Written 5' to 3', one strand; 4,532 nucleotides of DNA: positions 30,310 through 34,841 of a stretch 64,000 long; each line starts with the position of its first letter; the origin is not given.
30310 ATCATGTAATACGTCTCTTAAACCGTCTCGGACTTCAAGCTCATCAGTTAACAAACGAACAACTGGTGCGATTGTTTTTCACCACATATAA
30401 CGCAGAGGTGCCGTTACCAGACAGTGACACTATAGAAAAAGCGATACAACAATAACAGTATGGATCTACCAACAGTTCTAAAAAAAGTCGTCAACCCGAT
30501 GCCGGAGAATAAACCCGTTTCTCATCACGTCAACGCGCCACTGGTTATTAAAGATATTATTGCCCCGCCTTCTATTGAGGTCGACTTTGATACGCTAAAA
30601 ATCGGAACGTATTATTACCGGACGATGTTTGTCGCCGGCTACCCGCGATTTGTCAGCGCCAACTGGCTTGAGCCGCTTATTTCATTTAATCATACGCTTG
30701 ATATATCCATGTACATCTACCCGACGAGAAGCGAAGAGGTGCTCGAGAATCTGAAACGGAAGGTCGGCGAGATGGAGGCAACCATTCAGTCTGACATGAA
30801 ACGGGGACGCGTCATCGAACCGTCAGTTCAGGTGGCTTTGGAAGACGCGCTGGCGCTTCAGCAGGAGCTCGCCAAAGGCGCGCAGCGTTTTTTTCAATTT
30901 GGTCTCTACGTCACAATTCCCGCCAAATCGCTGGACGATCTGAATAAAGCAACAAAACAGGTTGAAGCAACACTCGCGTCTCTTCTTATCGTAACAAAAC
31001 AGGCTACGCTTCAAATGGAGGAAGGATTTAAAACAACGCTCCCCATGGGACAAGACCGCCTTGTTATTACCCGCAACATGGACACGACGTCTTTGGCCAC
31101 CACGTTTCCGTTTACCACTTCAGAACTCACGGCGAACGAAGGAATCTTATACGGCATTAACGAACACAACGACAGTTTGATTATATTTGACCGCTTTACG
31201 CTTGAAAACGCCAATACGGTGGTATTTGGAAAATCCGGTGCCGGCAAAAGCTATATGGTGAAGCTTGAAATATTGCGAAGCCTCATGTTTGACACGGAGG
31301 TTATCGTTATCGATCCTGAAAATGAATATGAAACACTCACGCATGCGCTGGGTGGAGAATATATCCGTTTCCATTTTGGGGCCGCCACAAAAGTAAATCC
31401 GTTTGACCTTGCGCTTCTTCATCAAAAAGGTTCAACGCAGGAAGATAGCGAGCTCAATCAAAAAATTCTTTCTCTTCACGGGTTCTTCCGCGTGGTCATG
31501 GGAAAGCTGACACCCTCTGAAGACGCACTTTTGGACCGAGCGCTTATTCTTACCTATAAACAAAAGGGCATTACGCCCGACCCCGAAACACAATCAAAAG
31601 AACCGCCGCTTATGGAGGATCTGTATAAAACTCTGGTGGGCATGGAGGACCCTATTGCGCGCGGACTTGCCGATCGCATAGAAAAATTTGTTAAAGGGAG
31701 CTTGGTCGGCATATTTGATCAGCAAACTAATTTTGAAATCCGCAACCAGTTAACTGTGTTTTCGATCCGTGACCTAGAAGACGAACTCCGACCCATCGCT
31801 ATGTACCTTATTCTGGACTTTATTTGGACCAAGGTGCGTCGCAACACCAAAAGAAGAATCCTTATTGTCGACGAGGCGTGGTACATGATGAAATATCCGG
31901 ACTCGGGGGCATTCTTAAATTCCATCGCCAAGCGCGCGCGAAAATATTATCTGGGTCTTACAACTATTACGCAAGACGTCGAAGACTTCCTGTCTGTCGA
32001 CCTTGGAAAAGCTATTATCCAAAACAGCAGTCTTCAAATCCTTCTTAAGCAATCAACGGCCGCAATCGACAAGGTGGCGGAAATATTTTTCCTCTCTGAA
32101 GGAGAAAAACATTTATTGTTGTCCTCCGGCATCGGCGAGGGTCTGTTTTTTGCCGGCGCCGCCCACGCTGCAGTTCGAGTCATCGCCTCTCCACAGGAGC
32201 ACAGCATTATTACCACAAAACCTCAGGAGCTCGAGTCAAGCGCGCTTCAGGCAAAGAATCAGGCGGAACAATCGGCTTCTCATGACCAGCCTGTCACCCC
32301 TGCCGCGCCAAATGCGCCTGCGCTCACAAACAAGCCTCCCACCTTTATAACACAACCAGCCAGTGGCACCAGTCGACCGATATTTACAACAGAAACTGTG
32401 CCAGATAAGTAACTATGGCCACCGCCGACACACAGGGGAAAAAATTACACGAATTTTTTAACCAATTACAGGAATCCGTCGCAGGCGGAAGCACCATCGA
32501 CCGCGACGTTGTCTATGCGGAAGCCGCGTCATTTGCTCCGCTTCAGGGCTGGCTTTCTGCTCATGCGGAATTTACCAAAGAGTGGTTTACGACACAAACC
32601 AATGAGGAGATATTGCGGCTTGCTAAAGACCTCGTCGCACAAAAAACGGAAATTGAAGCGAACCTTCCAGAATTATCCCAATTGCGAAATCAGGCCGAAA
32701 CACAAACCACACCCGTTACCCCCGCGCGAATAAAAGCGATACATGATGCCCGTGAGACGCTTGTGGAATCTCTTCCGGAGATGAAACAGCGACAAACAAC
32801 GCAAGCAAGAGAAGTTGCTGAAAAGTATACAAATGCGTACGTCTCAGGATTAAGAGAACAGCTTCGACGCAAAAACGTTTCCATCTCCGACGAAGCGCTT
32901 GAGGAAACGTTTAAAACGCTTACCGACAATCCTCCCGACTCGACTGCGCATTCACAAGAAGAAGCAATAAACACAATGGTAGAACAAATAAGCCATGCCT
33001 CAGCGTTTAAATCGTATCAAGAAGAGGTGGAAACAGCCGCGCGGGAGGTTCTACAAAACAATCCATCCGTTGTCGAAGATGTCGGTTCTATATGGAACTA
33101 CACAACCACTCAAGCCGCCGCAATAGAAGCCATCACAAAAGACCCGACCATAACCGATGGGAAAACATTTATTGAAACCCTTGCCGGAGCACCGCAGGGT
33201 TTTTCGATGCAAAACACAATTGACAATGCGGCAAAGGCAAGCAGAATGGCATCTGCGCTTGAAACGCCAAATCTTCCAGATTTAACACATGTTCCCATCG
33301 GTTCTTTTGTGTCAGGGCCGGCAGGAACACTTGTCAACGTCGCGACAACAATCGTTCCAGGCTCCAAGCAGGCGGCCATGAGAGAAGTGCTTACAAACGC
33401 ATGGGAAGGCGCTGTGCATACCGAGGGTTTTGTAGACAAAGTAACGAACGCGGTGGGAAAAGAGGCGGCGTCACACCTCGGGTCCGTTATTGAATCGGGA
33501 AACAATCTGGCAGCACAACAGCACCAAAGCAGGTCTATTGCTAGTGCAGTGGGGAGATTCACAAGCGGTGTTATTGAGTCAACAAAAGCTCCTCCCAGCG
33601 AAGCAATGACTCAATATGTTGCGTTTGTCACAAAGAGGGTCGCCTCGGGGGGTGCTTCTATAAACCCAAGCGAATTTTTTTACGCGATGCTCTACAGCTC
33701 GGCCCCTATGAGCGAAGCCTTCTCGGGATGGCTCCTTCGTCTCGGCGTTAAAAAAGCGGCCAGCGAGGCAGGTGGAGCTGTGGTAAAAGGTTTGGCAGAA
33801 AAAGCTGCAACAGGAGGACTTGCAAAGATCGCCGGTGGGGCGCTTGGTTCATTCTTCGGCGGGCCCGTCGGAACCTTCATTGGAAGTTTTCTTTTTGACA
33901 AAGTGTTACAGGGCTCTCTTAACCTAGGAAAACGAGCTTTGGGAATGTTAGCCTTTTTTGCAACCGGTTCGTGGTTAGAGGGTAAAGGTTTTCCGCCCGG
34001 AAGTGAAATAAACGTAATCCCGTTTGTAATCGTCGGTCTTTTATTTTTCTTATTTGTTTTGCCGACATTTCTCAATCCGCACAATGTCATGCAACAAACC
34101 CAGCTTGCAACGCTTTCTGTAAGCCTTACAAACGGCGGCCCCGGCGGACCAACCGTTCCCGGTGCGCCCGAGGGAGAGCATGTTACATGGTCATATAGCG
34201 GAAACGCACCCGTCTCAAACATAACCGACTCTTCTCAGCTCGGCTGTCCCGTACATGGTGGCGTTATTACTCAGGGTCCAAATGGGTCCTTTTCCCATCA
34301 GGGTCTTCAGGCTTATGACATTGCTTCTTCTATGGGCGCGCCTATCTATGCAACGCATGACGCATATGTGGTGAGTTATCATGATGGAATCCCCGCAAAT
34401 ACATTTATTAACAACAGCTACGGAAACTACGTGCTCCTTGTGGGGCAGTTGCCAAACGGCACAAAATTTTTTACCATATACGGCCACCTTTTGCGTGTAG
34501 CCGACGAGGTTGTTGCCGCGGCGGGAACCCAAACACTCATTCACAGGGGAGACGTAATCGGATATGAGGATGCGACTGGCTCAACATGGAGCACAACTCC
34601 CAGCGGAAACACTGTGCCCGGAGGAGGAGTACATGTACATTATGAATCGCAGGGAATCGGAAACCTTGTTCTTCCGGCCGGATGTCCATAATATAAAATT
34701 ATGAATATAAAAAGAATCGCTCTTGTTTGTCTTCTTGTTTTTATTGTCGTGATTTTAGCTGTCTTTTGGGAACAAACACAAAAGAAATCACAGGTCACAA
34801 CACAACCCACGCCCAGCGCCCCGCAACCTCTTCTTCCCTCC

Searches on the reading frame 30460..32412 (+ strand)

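Call 17: search_protein_families(library=pfam, proteins=[window:30460-32412:+], max_evalue=0.001)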
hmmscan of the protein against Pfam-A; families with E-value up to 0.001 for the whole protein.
window:30460-32412:+ (650 aa): 3 families
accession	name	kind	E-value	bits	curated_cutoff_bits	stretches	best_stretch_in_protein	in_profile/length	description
PF19044.6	P-loop_TraG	-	7.4e-26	91.2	25.8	2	428-555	211-344/413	TraG P-loop domain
PF12846.13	AAA_10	-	4.9e-15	55.9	27.5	2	249-297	20-68/362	AAA-like domain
PF01935.23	DUF87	-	8.2e-08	33.1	23.2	1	255-302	28-76/220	Helicase HerA, central domain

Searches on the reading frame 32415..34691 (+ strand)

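Call 17: search_protein_families(library=pfam, proteins=[window:32415-34691:+], max_evalue=0.001)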
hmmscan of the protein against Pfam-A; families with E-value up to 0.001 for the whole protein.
window:32415-34691:+ (758 aa): 1 family
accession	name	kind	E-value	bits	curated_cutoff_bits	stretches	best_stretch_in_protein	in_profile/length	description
PF01551.29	Peptidase_M23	-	6.6e-07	29.9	28.7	1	632-747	4-89/96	Peptidase family M23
